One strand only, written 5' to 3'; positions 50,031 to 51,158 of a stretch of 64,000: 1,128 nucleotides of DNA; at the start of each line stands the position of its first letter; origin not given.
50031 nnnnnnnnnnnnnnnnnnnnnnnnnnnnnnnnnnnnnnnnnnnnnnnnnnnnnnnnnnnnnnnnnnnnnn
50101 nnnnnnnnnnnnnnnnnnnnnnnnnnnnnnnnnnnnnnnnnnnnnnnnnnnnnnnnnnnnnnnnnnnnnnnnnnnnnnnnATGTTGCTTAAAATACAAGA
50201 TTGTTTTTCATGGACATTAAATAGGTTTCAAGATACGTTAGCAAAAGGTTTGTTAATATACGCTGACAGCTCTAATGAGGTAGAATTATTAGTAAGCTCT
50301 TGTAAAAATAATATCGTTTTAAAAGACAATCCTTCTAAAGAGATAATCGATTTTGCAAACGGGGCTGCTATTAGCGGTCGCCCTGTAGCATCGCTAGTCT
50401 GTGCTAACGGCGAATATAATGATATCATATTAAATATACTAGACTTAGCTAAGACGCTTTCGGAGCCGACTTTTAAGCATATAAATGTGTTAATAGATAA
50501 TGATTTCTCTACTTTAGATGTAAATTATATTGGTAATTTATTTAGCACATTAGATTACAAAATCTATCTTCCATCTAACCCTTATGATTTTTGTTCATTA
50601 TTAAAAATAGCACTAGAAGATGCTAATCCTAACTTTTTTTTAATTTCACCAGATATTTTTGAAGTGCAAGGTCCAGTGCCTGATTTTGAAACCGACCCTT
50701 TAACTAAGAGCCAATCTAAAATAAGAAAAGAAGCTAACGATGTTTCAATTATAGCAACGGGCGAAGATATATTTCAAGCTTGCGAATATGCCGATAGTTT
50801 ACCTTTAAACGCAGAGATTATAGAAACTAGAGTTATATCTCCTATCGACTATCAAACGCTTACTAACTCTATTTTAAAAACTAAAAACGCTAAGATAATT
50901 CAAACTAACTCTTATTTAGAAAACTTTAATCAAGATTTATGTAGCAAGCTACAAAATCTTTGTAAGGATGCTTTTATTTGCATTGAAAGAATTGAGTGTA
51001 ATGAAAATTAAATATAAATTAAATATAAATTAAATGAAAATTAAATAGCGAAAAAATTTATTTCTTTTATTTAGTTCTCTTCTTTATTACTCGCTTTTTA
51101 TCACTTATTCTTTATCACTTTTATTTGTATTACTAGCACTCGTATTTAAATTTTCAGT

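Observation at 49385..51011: Translationally coupled E1 alpha/E1 beta-like pair with degenerate thiamine-diphosphate motifs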

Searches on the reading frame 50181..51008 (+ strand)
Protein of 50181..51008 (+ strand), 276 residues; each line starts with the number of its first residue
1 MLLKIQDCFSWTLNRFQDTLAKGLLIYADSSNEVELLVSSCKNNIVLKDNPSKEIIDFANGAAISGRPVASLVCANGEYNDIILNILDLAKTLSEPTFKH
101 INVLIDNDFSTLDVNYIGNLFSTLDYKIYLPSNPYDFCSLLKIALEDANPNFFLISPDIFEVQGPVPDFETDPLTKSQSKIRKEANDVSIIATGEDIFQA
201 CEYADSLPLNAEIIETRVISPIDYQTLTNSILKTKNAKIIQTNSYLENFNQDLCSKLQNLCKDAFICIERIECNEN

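Call 3: search_protein_families(library=pfam, proteins=[window:50181-51008:+], max_evalue=1)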
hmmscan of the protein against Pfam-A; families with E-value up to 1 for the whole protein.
window:50181-51008:+ (276 aa): 2 families
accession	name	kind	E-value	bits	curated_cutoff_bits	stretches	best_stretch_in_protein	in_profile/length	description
PF02780.25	Transketolase_C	-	1.9e-07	31.5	25.9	1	179-258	3-85/124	Transketolase, C-terminal domain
PF22613.1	Transketolase_C_1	-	0.27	11.9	27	1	184-230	10-54/113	Transketolase-like TK C-terminal domain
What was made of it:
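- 50181..51011 (+): E1 beta-like gene (276 aa). The Pyr-like and C-terminal domain folds are kept. E54 aligns with the catalytic Glu. The active-site His position reads D/N. An 8-aa loop is deleted and the C-terminal tail, about 28-45 aa, is missing. Pfam Transketolase_C 31.5 bits (call 3).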

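Call 4: search_protein_families(library=ncbifam, proteins=[window:50181-51008:+], max_evalue=1)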
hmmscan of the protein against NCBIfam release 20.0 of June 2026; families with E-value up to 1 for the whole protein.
window:50181-51008:+ (276 aa): 5 families
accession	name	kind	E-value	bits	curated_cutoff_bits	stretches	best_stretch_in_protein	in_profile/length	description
NF006667.0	PRK09212.1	subfamily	3.9e-13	49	321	1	127-253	144-272/327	pyruvate dehydrogenase complex E1 component subunit beta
NF008854.0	PRK11892.1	equivalog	6.4e-12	44.9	454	1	127-241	282-399/464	pyruvate dehydrogenase complex E1 component subunit beta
TIGR00204.1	dxs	equivalog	0.00013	20.6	465.95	1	172-241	481-552/616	1-deoxy-D-xylulose-5-phosphate synthase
NF004559.0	PRK05899.2-5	equivalog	0.00065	18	488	1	182-246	499-566/627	transketolase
NF004558.0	PRK05899.2-4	equivalog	0.014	13.8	788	1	126-244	477-592/651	transketolase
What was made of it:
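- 50181..51011 (+): NF006667 49 bits against a cut-off of 321 (call 4).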

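Call 8: find_homologous_proteins(query=window:50181-51008:+, max_evalue=0.001)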
Query window:50181-51008:+ (276 aa): 337 proteins with E <= 0.001 among 996 candidates; the best 120 are listed.
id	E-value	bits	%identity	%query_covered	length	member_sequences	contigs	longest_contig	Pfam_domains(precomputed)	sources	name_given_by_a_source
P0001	3.3e-177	606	100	100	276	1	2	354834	PF02780.26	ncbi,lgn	ncbi:MAG: transketolase C-terminal domain-containing protein [Bdellovibrionota bacterium]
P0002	3.1e-105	370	62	99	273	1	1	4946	PF02780.26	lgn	-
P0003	2.8e-94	334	60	100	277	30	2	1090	PF02780.26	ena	-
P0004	2.0e-93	331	59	98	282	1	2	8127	PF02780.26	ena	-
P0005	3.7e-93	330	59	100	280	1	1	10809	PF02780.26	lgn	-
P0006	2.1e-87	311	55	99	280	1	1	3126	PF02780.26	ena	-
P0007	7.9e-73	263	49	98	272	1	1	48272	PF02780.26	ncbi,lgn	-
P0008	5.4e-71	257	50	98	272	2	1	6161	PF02780.26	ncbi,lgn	-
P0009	5.3e-15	74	35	51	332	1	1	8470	PF02780.26,PF02779.30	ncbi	-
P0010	1.5e-14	72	34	56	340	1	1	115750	PF02780.26,PF02779.30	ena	-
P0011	4.6e-14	71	36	50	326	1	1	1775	PF17147.10,PF02780.26,PF02779.30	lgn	-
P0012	6.8e-14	70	29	81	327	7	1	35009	PF17147.10,PF02780.26,PF02779.30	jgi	jgi:pyruvate dehydrogenase E1 component beta subunit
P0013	8.8e-14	70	29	74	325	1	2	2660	PF17147.10,PF02780.26,PF02779.30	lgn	-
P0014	1.0e-13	70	34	52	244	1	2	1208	PF17147.10,PF02780.26,PF02779.30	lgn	-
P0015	1.7e-13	69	36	50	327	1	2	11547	PF02780.26,PF02779.30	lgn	-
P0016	1.8e-13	69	34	52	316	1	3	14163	PF17147.10,PF02780.26,PF02779.30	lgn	-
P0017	1.9e-13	69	34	52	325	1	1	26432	PF17147.10,PF02780.26,PF02779.30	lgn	-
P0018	1.9e-13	69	34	52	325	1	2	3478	PF17147.10,PF02780.26,PF02779.30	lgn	-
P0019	1.9e-13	69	34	51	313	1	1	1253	PF17147.10,PF02780.26,PF02779.30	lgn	-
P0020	2.8e-13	68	35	52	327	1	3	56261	PF02780.26,PF02779.30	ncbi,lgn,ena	-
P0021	3.7e-13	68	33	53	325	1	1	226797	PF17147.10,PF02780.26,PF02779.30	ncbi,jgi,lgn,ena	-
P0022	3.9e-13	68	33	50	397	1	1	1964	PF02780.26,PF02779.30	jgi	jgi:pyruvate dehydrogenase E1 component beta subunit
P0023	4.6e-13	68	34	51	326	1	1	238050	PF02780.26,PF02779.30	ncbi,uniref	ncbi:pyruvate dehydrogenase complex E1 component subunit beta [Nibrella viscosa]|uniref:Pyruvate deh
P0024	5.1e-13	67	34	51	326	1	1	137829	PF02780.26,PF02779.30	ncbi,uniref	ncbi:pyruvate dehydrogenase complex E1 component subunit beta [Nibrella saemangeumensis]|uniref:Pyru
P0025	5.3e-13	67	34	52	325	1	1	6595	PF02780.26,PF02779.30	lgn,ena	-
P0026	5.6e-13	67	35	50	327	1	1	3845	PF02780.26,PF02779.30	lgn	-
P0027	7.8e-13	67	35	50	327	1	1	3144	PF02780.26,PF02779.30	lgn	-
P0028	8.1e-13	67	33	51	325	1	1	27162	PF02780.26,PF02779.30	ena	-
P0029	8.5e-13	67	33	51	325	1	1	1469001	PF02780.26,PF02779.30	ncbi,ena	-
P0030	1.1e-12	66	35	50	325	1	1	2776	PF17147.10,PF02780.26,PF02779.30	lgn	-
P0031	1.2e-12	66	35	50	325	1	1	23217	PF02780.26,PF02779.30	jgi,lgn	-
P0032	1.2e-12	66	29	78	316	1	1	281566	PF02780.26,PF02779.30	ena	-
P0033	1.3e-12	66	35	50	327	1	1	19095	PF02780.26,PF02779.30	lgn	-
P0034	1.7e-12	66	33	52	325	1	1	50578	PF17147.10,PF02780.26,PF02779.30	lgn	-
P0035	1.7e-12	66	33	52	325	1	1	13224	PF17147.10,PF02780.26,PF02779.30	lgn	-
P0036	2.0e-12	65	34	52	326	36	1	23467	PF17147.10,PF02780.26,PF02779.30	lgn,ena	-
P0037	2.1e-12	65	37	47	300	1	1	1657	PF02780.26,PF02779.30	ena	-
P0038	2.1e-12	65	28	78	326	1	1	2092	PF17147.10,PF02780.26,PF02779.30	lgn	-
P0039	2.1e-12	65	30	79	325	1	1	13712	PF02780.26,PF02779.30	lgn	-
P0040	2.2e-12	65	34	52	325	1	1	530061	PF17147.10,PF02780.26,PF02779.30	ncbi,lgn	-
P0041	2.6e-12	65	32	53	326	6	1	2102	PF17147.10,PF02780.26,PF02779.30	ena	-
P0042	2.7e-12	65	37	47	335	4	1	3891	PF02780.26,PF02779.30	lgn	-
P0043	2.8e-12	65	30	50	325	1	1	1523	PF17147.10,PF02780.26,PF02779.30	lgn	-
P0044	3.0e-12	65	32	50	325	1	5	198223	PF17147.10,PF02780.26,PF02779.30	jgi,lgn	jgi:pyruvate dehydrogenase E1 component beta subunit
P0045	3.1e-12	65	32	53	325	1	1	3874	PF02780.26,PF02779.30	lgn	-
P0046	3.7e-12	65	33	50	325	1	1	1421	PF02780.26,PF02779.30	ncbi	-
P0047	3.8e-12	65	33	51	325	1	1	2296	PF02780.26,PF02779.30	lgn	-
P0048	3.8e-12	65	33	50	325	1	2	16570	PF02780.26,PF02779.30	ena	-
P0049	3.8e-12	64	33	51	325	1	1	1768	PF02780.26,PF02779.30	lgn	-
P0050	5.2e-12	64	33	51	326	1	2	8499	PF02780.26,PF02779.30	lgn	-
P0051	6.8e-12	64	36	50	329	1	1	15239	PF17147.10,PF02780.26,PF02779.30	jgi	-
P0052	8.0e-12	63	33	53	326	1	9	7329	PF02780.26,PF02779.30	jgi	jgi:pyruvate dehydrogenase E1 component beta subunit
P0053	8.1e-12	63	37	43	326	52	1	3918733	PF17147.10,PF02780.26,PF02779.30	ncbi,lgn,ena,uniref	ncbi:pyruvate dehydrogenase complex E1 component subunit beta [Ekhidna sp.]|uniref:pyruvate dehydrog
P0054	8.2e-12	63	33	53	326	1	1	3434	PF02780.26,PF02779.30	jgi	jgi:pyruvate dehydrogenase E1 component beta subunit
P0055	8.4e-12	63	32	52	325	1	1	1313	PF17147.10,PF02780.26,PF02779.30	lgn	-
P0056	8.8e-12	63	34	52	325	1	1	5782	PF02780.26,PF02779.30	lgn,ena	-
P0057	8.8e-12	63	31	51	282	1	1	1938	PF17147.10,PF02780.26,PF02779.30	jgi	jgi:pyruvate dehydrogenase E1 component beta subunit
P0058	1.1e-11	63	32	50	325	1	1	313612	PF17147.10,PF02780.26,PF02779.30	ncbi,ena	-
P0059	1.1e-11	63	31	51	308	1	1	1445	PF17147.10,PF02780.26,PF02779.30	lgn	-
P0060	1.1e-11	63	32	51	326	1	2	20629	PF17147.10,PF02780.26,PF02779.30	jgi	-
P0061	1.1e-11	63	30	53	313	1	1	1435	PF02780.26,PF02779.30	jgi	-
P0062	1.1e-11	63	31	51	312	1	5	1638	PF17147.10,PF02780.26,PF02779.30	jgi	jgi:pyruvate dehydrogenase E1 component beta subunit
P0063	1.2e-11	63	33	53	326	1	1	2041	PF02780.26,PF02779.30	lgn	-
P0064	1.2e-11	63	31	51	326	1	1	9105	PF17147.10,PF02780.26,PF02779.30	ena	-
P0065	1.2e-11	63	31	51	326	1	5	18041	PF17147.10,PF02780.26,PF02779.30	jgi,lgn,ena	jgi:pyruvate dehydrogenase E1 component beta subunit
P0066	1.2e-11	63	33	52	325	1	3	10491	PF02780.26,PF02779.30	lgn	-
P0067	1.2e-11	63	33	53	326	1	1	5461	PF02780.26,PF02779.30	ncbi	-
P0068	1.3e-11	63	31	51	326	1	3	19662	PF17147.10,PF02780.26,PF02779.30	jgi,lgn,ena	jgi:pyruvate dehydrogenase E1 component beta subunit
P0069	1.4e-11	63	33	52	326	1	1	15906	PF02780.26,PF02779.30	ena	-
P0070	1.4e-11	63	33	50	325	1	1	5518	PF17147.10,PF02780.26,PF02779.30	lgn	-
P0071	1.5e-11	63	33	50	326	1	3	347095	PF02780.26,PF02779.30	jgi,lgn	jgi:pyruvate dehydrogenase E1 component beta subunit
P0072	1.5e-11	63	34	52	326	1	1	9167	PF17147.10,PF02780.26,PF02779.30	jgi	jgi:pyruvate dehydrogenase E1 component beta subunit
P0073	1.5e-11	63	32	76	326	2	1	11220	PF02780.26,PF02779.30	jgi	-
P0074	1.5e-11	63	34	52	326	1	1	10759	PF17147.10,PF02780.26,PF02779.30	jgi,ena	jgi:pyruvate dehydrogenase E1 component beta subunit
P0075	1.5e-11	63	31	51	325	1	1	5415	PF02780.26,PF02779.30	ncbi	-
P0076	1.6e-11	62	31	51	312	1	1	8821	PF17147.10,PF02780.26,PF02779.30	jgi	jgi:pyruvate dehydrogenase E1 component beta subunit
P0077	1.7e-11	62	31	51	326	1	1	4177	PF17147.10,PF02780.26,PF02779.30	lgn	-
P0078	1.7e-11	62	31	50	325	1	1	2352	PF17147.10,PF02780.26,PF02779.30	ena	-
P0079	1.7e-11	62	33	50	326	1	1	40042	PF02780.26,PF02779.30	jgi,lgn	jgi:pyruvate dehydrogenase E1 component beta subunit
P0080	1.8e-11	62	30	79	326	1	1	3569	PF17147.10,PF02780.26,PF02779.30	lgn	-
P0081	1.8e-11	62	32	50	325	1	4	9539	PF02780.26,PF02779.30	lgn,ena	-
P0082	2.0e-11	62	31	78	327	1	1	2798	PF02780.26,PF02779.30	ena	-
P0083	2.1e-11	62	33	50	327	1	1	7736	PF17147.10,PF02780.26,PF02779.30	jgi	jgi:pyruvate dehydrogenase E1 component beta subunit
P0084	2.1e-11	62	31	53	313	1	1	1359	PF02780.26,PF02779.30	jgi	-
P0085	2.4e-11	62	36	50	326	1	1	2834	PF17147.10,PF02780.26,PF02779.30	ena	-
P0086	2.4e-11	62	31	51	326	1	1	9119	PF17147.10,PF02780.26,PF02779.30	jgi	-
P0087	2.4e-11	62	31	48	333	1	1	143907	PF02780.26,PF02779.30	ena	-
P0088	2.4e-11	62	32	52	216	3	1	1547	PF17147.10,PF02780.26,PF02779.30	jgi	-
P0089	2.4e-11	62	31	50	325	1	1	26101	PF02780.26,PF02779.30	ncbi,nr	ncbi:MAG: pyruvate dehydrogenase complex E1 component subunit beta [Cytophagaceae bacterium]|nr:pyru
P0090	2.5e-11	62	32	51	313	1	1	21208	PF02780.26,PF02779.30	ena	-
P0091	3.0e-11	62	31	53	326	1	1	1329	PF17147.10,PF02780.26,PF02779.30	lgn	-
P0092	3.0e-11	62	31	53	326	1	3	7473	PF17147.10,PF02780.26,PF02779.30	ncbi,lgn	-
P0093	3.1e-11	62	33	52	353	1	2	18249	PF02780.26,PF02779.30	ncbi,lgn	ncbi:MAG: pyruvate dehydrogenase complex E1 component subunit beta [Bacteroidota bacterium]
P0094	3.5e-11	61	33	51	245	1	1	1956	PF17147.10,PF02780.26,PF02779.30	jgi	jgi:pyruvate dehydrogenase E1 component beta subunit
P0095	4.0e-11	61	31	50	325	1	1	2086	PF02780.26,PF02779.30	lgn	-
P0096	4.5e-11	61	28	74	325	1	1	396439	PF02780.26,PF02779.30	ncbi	ncbi:MAG: pyruvate dehydrogenase complex E1 component subunit beta [Cyclobacteriaceae bacterium]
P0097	4.8e-11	61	32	52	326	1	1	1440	PF02780.26,PF02779.30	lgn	-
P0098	4.8e-11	61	32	52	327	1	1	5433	PF02780.26,PF02779.30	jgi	jgi:pyruvate dehydrogenase E1 component beta subunit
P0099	5.0e-11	61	33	51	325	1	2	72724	PF17147.10,PF02780.26,PF02779.30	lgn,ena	-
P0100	5.7e-11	61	29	52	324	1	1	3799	PF02780.26,PF02779.30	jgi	jgi:pyruvate dehydrogenase E1 component beta subunit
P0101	5.7e-11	61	31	51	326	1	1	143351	PF17147.10,PF02780.26,PF02779.30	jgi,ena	-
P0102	5.9e-11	61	30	79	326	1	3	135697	PF02780.26,PF02779.30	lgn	-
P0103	6.2e-11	61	32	50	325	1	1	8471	PF02780.26,PF02779.30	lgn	-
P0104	6.4e-11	60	32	52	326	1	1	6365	PF02780.26,PF02779.30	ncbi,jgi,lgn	-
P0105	6.9e-11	60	33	53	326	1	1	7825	PF17147.10,PF02780.26,PF02779.30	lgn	-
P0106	8.5e-11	60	29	76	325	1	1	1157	PF02780.26,PF02779.30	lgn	-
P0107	8.9e-11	60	32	50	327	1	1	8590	PF17147.10,PF02780.26,PF02779.30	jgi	-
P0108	9.0e-11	60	32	50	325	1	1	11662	PF02780.26,PF02779.30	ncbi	ncbi:MAG: pyruvate dehydrogenase complex E1 component subunit beta [Bacteroidia bacterium]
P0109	9.1e-11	60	32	52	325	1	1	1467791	PF17147.10,PF02780.26,PF02779.30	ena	-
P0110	9.2e-11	60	31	53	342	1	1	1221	PF17147.10,PF02780.26,PF02779.30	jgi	jgi:pyruvate dehydrogenase E1 component beta subunit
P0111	9.8e-11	60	30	79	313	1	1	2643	PF02780.26,PF02779.30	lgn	-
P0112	1.0e-10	60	35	47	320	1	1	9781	PF02780.26,PF02779.30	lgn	-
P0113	1.2e-10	60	31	50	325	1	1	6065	PF02780.26,PF02779.30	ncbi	-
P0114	1.3e-10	59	33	50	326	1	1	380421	PF17147.10,PF02780.26,PF02779.30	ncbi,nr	ncbi:MAG: pyruvate dehydrogenase subunit beta [Cyclobacteriaceae bacterium]|nr:MAG: pyruvate dehydro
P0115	1.3e-10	59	26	80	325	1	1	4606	PF02780.26,PF02779.30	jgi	-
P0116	1.3e-10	59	29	78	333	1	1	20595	PF17147.10,PF02780.26,PF02779.30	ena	-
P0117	1.4e-10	59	26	80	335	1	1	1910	PF02780.26,PF02779.30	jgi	-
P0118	1.4e-10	59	30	53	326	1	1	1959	PF02780.26,PF02779.30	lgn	-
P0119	1.5e-10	59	32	51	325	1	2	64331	PF02780.26,PF02779.30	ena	-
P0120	1.5e-10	59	29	70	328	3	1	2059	PF02780.26,PF02779.30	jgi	jgi:pyruvate/2-oxoglutarate/acetoin dehydrogenase E1 component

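Call 13: search_solved_structures(query=A2, max_evalue=0.01, show_alignments=3)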
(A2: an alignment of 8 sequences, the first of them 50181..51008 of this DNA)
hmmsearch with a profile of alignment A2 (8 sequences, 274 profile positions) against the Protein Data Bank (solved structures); distinct sequences matched with E-value up to 0.01: 12.
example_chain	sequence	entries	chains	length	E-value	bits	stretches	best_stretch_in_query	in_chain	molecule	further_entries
1w85_B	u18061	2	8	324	1.3e-14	57.3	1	126-243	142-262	PYRUVATE DEHYDROGENASE E1 COMPONENT, BETA SUBUNIT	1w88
3duf_B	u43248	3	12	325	1.3e-14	57.3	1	126-243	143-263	Pyruvate dehydrogenase E1 component subunit beta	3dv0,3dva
1qs0_B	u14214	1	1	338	1.6e-13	53.7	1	127-270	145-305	2-OXOISOVALERATE DEHYDROGENASE BETA-SUBUNIT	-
2bp7_B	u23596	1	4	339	1.6e-13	53.6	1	127-270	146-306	2-OXOISOVALERATE DEHYDROGENASE BETA SUBUNIT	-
1um9_B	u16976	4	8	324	6.2e-12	48.4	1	125-239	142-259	2-oxo acid dehydrogenase beta subunit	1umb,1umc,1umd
1ik6_A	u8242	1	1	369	1.6e-10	43.8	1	128-236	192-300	pyruvate dehydrogenase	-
1olx_B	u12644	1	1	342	3.4e-07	32.9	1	127-261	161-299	2-OXOISOVALERATE DEHYDROGENASE BETA SUBUNIT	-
1dtw_B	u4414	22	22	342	3.4e-07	32.9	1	127-261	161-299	BRANCHED-CHAIN ALPHA-KETO ACID DEHYDROGENASE BETA SUBUNIT | 2-OXOISOVALERATE DEHYDROGENASE BETA SUBUNIT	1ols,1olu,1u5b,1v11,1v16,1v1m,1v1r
2j9f_B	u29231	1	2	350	3.6e-07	32.8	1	127-261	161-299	2-OXOISOVALERATE DEHYDROGENASE BETA SUBUNIT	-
3exe_B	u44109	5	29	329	1.2e-06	31.1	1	127-236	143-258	Pyruvate dehydrogenase E1 component subunit beta, mitochondrial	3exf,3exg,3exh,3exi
6cer_B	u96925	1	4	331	1.2e-06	31.1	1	127-236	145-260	Pyruvate dehydrogenase E1 component subunit beta, mitochondrial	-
1ni4_B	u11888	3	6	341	1.3e-06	31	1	127-236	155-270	Pyruvate dehydrogenase E1 component: Beta subunit | Pyruvate dehydrogenase E1 component subunit beta | Pyruvate dehydrogenase E1 component subunit beta, mitocho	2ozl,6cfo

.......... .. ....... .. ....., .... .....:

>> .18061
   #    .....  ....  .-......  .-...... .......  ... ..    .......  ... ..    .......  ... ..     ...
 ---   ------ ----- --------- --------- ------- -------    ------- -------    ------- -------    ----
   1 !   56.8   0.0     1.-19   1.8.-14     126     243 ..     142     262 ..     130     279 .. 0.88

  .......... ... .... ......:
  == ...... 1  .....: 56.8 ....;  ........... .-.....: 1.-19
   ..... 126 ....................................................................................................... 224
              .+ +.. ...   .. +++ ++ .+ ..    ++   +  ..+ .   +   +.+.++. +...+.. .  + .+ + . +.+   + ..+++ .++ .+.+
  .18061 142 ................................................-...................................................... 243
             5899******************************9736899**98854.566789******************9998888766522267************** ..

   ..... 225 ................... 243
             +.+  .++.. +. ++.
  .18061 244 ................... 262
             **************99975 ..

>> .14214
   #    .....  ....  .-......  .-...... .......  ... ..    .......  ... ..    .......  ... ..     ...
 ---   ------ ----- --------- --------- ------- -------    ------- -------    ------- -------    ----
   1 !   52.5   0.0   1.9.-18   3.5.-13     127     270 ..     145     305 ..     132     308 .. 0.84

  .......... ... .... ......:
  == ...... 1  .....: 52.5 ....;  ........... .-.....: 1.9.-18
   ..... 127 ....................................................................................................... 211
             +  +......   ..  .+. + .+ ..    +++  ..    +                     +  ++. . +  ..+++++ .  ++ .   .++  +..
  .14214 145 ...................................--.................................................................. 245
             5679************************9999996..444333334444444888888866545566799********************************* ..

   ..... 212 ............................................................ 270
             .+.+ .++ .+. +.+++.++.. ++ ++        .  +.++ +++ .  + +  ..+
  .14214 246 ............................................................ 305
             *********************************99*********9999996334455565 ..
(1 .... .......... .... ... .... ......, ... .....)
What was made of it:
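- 50181..51011 (+): PDB E1 beta E 1e-14 (call 13).
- Checked: PDB E1 beta chains E 1e-14 (call 13).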

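Call 55: predict_structure(alignment_id=A6)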
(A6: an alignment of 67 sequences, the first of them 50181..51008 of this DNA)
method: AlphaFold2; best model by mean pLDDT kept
length: 276 residues; sequences in the alignment: 67
mean_pLDDT: 91.2   pTM: 0.89
mean pLDDT of the five models: 91.2, 90.2, 89.2, 89.0, 87.9
residues with pLDDT >= 90: 216; 70-90: 53; 50-70: 6; < 50: 1
segments of 3 or more residues with pLDDT < 50: none
pLDDT, mean of each block of 10 residues (from residue 1): 95 93 92 91 79 92 92 94 94 85 94 91 93 93 94 94 91 77 95 92 93 94 96 97 86 96 96 64
secondary structure, 60 per line:
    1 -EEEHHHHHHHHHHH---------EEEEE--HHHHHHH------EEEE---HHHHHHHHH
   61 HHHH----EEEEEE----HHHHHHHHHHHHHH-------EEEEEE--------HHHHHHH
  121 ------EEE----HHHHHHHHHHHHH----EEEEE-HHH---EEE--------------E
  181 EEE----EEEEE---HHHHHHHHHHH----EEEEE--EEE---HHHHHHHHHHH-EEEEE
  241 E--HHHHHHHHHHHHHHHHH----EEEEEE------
elements in order: E2-4 H5-15 E25-29 H32-38 E45-48 H52-64 E69-74 H79-92 E100-105 H114-120 E127-129 H134-146 E151-155 E163-165 E180-183 E188-192 H196-206 E211-215 E218-220 H224-234 E236-241 H244-260 E265-270
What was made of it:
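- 50181..51011 (+): AF2 pLDDT 91 (call 55).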

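Call 58: fold_search(model_id=the predicted structure, library=pdb)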
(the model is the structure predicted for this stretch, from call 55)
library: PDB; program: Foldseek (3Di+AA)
matches with E <= 10: 1028; with E <= 0.001: 326
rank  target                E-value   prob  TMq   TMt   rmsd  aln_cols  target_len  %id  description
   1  1w85_B                3.7e-17  1.00  0.76  0.65   6.3       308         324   16  The crystal structure of pyruvate dehydrogenase E1 bound to the peripheral subunit binding domain of E2 (released 2004-11-02)
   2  9a5n_A                1.1e-16  1.00  0.77  0.66   5.1       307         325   16  Integrative model of ODPB-ODP2 by crosslinking MS and deep learning (released 2024-09-18)
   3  1w88_F                2.5e-16  1.00  0.76  0.68   4.4       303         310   16  The crystal structure of pyruvate dehydrogenase E1(D180N,E183Q) bound to the peripheral subunit binding domain of E2 (released 2004-11-02)
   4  1w88_H                8.3e-16  1.00  0.76  0.67   4.5       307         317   16  The crystal structure of pyruvate dehydrogenase E1(D180N,E183Q) bound to the peripheral subunit binding domain of E2 (released 2004-11-02)
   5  1qs0_B                9.4e-16  1.00  0.75  0.63   5.9       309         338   16  Crystal Structure of Pseudomonas Putida 2-oxoisovalerate Dehydrogenase (Branched-Chain Alpha-Keto Acid Dehydrogenase,  (released 1999-08-18)
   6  1um9_B                2.1e-15  1.00  0.75  0.65   4.4       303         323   17  branched-chain 2-oxo acid dehydrogenase (E1) from Thermus thermophilus HB8 in apo-form (released 2004-03-30)
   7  1olx_B                2.2e-15  1.00  0.77  0.65   5.0       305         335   19  Roles of His291-alpha and His146-beta' in the reductive acylation reaction catalyzed by human branched-chain alpha-ket (released 2003-08-28)
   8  6cer_D                3.2e-15  1.00  0.79  0.67   5.0       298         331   13  Human pyruvate dehydrogenase complex E1 component V138M mutation (released 2018-07-11)
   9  1ni4_B                3.8e-15  1.00  0.79  0.67   5.1       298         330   13  HUMAN PYRUVATE DEHYDROGENASE (released 2003-06-17)
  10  1ols_B                8.4e-15  1.00  0.76  0.64   5.0       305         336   19  Roles of His291-alpha and His146-beta' in the reductive acylation reaction catalyzed by human branched-chain alpha-ket (released 2003-08-15)
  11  2bfc_B                8.4e-15  1.00  0.75  0.64   5.2       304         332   19  Reactivity modulation of human branched-chain alpha-ketoacid dehydrogenase by an internal molecular switch (released 2006-02-16)
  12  1u5b_B                8.9e-15  1.00  0.77  0.66   4.9       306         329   19  Crystal structure of the human mitochondrial branched-chain alpha-ketoacid dehydrogenase (released 2004-11-23)
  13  1wci_B                1.6e-14  1.00  0.77  0.65   4.8       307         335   19  Reactivity modulation of human branched-chain alpha-ketoacid dehydrogenase by an internal molecular switch (released 2006-02-16)
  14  1dtw_B                1.6e-14  1.00  0.75  0.65   5.2       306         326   19  HUMAN BRANCHED-CHAIN ALPHA-KETO ACID DEHYDROGENASE (released 2000-03-27)
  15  1ik6                  5.9e-14  1.00  0.78  0.76   3.3       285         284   17  3D structure of the E1beta subunit of pyruvate dehydrogenase from the archeon Pyrobaculum aerophilum (released 2001-12-19)
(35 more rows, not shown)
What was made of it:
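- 50181..51011 (+): Foldseek 1w85_B TM 0.76 and human E1 beta TM 0.79 (call 58).
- On PDH E1 beta (NF006667 / Pfam PF02779 + PF02780): TM 0.76-0.79 to 1w85_B, 1ni4_B and 6cer_D (call 58).
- Closest known: Heterotetrameric pyruvate dehydrogenase E1. Same: The beta model has TM 0.76-0.79 to solved E1 beta (call 58).
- Checked: The AF2 model has pLDDT 91 and TM 0.76-0.79 to solved E1 beta (calls 55, 58).
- The beta fold is retained with high confidence (calls 55, 58).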
